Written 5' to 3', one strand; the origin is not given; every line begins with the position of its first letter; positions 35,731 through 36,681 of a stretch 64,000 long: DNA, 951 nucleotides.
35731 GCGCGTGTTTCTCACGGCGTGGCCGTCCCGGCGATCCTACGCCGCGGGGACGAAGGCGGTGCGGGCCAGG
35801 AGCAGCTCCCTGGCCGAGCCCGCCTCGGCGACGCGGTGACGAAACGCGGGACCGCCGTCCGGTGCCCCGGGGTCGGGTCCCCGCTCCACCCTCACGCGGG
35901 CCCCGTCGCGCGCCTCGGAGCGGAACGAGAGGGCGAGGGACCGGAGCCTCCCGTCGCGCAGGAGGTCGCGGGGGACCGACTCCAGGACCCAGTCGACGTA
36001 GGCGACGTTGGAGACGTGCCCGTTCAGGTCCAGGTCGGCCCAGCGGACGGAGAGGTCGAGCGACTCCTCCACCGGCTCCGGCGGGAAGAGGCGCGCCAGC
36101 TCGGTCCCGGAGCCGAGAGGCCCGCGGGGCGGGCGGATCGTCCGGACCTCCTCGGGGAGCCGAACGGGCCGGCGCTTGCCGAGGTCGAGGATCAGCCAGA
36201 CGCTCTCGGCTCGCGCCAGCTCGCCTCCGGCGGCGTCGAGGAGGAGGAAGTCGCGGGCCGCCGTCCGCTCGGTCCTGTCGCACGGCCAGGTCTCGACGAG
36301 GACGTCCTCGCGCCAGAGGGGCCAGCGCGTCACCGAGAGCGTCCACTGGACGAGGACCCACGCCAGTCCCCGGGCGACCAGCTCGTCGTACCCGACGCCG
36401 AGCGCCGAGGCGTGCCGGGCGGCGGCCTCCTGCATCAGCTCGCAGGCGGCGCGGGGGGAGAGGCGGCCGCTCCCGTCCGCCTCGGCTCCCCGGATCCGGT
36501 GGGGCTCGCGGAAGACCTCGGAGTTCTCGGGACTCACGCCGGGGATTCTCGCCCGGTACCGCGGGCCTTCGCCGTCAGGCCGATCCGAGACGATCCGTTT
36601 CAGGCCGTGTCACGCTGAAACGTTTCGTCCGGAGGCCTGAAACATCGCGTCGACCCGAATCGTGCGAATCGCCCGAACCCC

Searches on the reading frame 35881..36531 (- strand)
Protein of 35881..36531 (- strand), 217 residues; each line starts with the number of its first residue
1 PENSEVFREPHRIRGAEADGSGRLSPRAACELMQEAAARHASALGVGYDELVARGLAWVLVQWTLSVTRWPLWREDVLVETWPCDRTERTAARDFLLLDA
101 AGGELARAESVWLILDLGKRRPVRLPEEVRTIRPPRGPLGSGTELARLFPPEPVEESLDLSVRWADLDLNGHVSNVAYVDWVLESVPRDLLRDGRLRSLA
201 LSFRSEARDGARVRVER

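Call 28: search_protein_families(library=pfam, proteins=[window:35881-36531:-], max_evalue=0.00001)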
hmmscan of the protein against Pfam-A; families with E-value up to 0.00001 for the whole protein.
window:35881-36531:- (217 aa): 3 families
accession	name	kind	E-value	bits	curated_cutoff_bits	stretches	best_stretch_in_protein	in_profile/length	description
PF01643.23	Acyl-ACP_TE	-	1.6e-21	76.9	23.7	1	5-131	2-129/131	Acyl-ACP thioesterase N-terminal domain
PF20791.3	Acyl-ACP_TE_C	-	1.6e-14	54.3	21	1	156-214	8-66/101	Acyl-ACP thioesterase C-terminal domain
PF13279.12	4HBT_2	-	2.9e-10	41.1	25.5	0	31-130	19-119/122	Thioesterase-like superfamily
